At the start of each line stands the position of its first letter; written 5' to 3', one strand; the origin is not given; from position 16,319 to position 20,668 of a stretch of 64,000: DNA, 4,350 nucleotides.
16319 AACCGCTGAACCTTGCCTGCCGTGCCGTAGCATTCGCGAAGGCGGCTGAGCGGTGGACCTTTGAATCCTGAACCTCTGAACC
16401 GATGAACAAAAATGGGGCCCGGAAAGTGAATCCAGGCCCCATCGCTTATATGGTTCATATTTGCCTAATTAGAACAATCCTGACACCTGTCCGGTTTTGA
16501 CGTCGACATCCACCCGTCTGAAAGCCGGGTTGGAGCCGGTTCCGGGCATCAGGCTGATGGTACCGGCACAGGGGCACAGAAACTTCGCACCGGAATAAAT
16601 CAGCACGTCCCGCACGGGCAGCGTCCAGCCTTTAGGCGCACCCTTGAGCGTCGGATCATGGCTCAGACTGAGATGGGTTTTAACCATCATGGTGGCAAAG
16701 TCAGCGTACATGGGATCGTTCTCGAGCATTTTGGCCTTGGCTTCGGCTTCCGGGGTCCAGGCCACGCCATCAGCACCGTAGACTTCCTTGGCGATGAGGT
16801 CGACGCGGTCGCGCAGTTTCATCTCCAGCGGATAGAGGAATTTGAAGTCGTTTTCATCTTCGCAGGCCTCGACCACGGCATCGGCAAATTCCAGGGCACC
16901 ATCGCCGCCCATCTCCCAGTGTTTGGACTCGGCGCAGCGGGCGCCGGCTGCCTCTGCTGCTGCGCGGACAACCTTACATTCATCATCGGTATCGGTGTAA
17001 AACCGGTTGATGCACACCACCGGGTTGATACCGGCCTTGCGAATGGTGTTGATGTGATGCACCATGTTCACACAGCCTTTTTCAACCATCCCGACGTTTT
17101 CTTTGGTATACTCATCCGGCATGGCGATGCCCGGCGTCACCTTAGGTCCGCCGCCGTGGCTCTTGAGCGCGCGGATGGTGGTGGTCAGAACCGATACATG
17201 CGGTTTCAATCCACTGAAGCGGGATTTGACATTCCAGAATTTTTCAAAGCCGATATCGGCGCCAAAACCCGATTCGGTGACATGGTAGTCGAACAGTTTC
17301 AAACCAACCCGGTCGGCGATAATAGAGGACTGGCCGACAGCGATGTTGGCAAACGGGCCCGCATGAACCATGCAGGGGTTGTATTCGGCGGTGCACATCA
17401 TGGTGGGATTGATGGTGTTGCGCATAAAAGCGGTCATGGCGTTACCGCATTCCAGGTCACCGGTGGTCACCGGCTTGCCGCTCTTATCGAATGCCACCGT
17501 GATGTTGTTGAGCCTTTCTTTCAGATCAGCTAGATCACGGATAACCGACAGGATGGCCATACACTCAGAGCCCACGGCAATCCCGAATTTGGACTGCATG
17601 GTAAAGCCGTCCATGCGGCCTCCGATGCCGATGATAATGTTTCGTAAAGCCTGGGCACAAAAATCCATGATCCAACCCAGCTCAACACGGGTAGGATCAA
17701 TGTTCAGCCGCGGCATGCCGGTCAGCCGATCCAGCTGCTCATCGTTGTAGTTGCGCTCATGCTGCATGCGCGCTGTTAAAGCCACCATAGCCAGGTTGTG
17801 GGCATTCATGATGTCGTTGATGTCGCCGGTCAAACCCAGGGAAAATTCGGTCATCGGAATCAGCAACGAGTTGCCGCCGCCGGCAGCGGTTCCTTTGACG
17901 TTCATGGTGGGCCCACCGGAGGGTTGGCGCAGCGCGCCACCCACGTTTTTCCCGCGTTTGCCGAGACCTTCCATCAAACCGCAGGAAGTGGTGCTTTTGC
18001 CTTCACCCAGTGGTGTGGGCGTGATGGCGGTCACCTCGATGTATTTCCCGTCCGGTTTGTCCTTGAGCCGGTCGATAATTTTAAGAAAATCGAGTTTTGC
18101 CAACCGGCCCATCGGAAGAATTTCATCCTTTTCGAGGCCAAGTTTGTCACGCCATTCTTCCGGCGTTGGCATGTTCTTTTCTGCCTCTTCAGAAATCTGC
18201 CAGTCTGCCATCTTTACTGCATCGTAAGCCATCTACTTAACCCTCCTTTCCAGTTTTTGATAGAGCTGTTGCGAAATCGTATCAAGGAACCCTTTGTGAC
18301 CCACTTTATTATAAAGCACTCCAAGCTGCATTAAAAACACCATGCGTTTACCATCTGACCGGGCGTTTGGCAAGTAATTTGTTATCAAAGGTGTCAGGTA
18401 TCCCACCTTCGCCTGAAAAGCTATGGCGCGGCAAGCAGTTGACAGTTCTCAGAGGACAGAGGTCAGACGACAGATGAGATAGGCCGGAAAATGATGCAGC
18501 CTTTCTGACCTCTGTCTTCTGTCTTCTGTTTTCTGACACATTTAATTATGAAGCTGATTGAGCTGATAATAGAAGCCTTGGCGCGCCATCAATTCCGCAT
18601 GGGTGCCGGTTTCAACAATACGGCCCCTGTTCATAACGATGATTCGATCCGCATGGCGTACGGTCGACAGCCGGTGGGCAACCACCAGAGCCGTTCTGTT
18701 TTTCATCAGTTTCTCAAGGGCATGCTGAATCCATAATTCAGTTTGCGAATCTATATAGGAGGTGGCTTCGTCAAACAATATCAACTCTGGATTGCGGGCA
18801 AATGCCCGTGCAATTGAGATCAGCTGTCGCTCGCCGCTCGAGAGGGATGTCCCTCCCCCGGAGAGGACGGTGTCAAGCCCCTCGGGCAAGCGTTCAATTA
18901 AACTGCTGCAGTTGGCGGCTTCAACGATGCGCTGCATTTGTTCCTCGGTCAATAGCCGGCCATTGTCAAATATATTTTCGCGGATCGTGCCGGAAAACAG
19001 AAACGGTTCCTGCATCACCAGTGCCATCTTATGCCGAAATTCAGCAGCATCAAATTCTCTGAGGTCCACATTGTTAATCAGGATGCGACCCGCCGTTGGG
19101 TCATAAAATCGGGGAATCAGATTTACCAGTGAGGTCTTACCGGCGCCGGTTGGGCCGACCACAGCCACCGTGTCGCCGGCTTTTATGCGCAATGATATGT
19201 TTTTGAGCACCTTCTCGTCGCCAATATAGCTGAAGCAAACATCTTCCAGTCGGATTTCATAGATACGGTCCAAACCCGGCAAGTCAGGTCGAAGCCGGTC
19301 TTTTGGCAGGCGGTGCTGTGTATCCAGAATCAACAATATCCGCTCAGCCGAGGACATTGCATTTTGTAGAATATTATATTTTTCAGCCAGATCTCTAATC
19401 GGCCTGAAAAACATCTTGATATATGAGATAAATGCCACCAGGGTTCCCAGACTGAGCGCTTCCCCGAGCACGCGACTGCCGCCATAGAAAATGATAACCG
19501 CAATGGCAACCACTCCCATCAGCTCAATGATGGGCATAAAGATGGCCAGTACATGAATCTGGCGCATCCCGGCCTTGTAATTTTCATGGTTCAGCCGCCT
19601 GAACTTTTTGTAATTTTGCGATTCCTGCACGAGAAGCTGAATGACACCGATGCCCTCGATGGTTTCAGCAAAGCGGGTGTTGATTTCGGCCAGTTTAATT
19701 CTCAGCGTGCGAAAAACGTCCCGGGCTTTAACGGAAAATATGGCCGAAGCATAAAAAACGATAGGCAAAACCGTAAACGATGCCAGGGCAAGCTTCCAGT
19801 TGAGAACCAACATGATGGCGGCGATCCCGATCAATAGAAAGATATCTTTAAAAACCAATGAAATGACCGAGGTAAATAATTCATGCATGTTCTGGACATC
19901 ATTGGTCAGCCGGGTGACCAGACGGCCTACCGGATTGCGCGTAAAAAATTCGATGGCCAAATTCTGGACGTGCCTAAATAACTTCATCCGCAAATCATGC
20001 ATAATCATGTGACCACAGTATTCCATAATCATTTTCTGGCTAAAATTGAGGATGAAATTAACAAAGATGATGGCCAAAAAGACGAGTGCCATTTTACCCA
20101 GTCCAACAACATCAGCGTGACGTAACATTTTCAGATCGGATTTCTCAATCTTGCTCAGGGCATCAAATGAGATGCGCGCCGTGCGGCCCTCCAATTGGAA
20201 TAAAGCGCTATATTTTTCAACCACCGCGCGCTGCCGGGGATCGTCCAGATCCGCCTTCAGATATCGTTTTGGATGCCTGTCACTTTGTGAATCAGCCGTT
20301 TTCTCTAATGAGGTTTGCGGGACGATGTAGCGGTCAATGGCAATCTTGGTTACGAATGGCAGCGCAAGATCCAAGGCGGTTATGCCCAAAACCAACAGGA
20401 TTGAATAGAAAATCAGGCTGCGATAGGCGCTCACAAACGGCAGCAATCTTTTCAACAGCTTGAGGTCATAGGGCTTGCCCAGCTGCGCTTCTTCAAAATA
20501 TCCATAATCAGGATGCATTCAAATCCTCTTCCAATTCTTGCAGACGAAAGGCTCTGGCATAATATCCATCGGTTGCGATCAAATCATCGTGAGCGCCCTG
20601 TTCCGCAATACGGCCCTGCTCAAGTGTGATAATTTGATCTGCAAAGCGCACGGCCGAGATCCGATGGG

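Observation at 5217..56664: Pervasive intergenic word-repeat hairpins: same architecture, different words at different loci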

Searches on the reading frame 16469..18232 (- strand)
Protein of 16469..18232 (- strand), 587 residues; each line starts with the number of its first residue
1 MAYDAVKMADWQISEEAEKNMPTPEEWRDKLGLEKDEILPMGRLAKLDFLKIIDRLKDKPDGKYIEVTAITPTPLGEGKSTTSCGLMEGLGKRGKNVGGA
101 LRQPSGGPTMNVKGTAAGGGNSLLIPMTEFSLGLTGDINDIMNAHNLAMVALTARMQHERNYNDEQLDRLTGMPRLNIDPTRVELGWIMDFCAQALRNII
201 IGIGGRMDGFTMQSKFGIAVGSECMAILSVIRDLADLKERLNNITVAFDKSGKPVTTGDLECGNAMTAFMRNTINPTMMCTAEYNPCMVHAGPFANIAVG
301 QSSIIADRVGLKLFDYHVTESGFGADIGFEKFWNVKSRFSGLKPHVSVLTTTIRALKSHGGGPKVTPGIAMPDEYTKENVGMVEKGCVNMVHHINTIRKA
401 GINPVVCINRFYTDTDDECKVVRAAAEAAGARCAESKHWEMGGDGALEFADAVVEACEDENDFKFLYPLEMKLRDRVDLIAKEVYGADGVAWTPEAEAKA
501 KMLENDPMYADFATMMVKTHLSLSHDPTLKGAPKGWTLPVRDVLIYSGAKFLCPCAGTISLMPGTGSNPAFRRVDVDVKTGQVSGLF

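Call 12: search_protein_families(library=pfam, proteins=[window:16469-18232:-])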
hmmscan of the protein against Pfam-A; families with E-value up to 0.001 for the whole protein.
window:16469-18232:- (587 aa): 1 family
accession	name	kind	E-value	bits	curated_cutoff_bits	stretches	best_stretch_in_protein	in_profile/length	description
PF01268.25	FTHFS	-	2.6e-210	699.8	27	1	9-587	2-556/556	Formate--tetrahydrofolate ligase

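Call 14: find_related_loci(query=window:16469-18232:-, collection=genome_contigs, flank=3000)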
Query window:16469-18232:- (587 aa) in genome_contigs; peptide patterns used: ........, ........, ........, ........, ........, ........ (x = any residue, [..] = any of these).
599 stretches matched a pattern (row limit reached: there are more); 597 encode a relative of the query (tblastn E <= 1e-3); the best 80 are kept; 80 distinct loci.
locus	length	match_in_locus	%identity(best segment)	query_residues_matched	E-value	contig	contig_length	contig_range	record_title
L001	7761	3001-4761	95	1-587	0e+0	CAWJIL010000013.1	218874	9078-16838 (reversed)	MAG: uncultured delta proteobacterium isolate MFD03804.bin.1.170 genome assembly, contig: contig_38372, whole genome sho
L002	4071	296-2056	95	1-587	0e+0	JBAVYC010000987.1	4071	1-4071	MAG: Desulfobacterales bacterium isolate MFD03804_ilm_asm_bin1 k127_145556, whole genome shotgun sequence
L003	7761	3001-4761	93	1-587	0e+0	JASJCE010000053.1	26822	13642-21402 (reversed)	MAG: Desulfobacterales bacterium isolate MO_140.B15 MO_140.c_788, whole genome shotgun sequence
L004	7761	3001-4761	90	1-587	0e+0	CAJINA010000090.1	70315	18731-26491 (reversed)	MAG: Olavius algarvensis Delta 4 endosymbiont isolate Delta4_OalgB6SA genome assembly, contig: NODE_222233+_length_70315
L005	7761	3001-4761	89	1-587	0e+0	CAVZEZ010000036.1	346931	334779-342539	MAG: uncultured delta proteobacterium isolate MFD05684.bin.1.177 genome assembly, contig: contig_899, whole genome shotg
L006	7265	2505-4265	88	1-587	0e+0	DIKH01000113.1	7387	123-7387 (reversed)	MAG TPA_asm: Desulfobacteraceae bacterium UBA5623 UBA5623_contig_199523, whole genome shotgun sequence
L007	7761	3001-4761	91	1-587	0e+0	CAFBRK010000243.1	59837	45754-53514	Olavius algarvensis associated proteobacterium Delta 3 isolate mag3:49deedb4-927c-43a8-ad40-04e63e16f3c8 genome assembly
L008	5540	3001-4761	91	1-587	0e+0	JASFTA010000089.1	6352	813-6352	MAG: Desulfobacterales bacterium isolate D1103U12metaG_Bin_317 D1103U12metaG_FD_scaffold_1233_c1, whole genome shotgun s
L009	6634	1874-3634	90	1-587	0e+0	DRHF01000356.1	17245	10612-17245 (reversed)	MAG TPA_asm: Desulfobacterales bacterium isolate HyVt-363 HyVt-363_k145_716052, whole genome shotgun sequence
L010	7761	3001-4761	90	1-587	0e+0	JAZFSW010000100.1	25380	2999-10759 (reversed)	MAG: Desulfobacterales bacterium isolate BS2bin.18 BS2bin.18_100, whole genome shotgun sequence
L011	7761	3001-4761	90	1-587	0e+0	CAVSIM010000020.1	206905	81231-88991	MAG: uncultured delta proteobacterium isolate MFD01721.bin.3.168 genome assembly, contig: contig_49813, whole genome sho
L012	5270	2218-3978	91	1-587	0e+0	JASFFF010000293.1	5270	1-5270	MAG: Desulfosarcina sp. isolate D0606S02metaG_Bin_160 D0606S02metaG_FD_scaffold_7962_c1, whole genome shotgun sequence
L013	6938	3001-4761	90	1-587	0e+0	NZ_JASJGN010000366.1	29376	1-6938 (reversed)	MAG: Desulfosarcina sp. isolate ChS5.bin.72 ChesSed_k141_468998, whole genome shotgun sequence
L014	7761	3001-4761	96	1-587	0e+0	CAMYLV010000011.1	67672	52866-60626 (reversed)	MAG: uncultured Desulfobacterales bacterium isolate FCS_Desulfobacterota_01 genome assembly, contig: scaffold_64, whole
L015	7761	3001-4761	89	1-587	0e+0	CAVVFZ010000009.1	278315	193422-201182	MAG: uncultured delta proteobacterium isolate MFD01721.bin.1.133 genome assembly, contig: contig_17882, whole genome sho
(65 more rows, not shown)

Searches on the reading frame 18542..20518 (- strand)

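Call 12: search_protein_families(library=pfam, proteins=[window:18542-20518:-])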
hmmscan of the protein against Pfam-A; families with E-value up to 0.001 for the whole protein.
window:18542-20518:- (658 aa): 3 families
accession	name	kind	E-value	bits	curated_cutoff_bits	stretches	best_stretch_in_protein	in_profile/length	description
PF00664.28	ABC_membrane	-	4.7e-53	181.1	28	1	125-373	37-273/274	ABC transporter transmembrane region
PF00005.33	ABC_tran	-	5.1e-30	105.3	25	1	438-587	1-137/137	ABC transporter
PF02463.25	SMC_N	-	6.6e-07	29.4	40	1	540-630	135-212/220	RecF/RecN/SMC N terminal domain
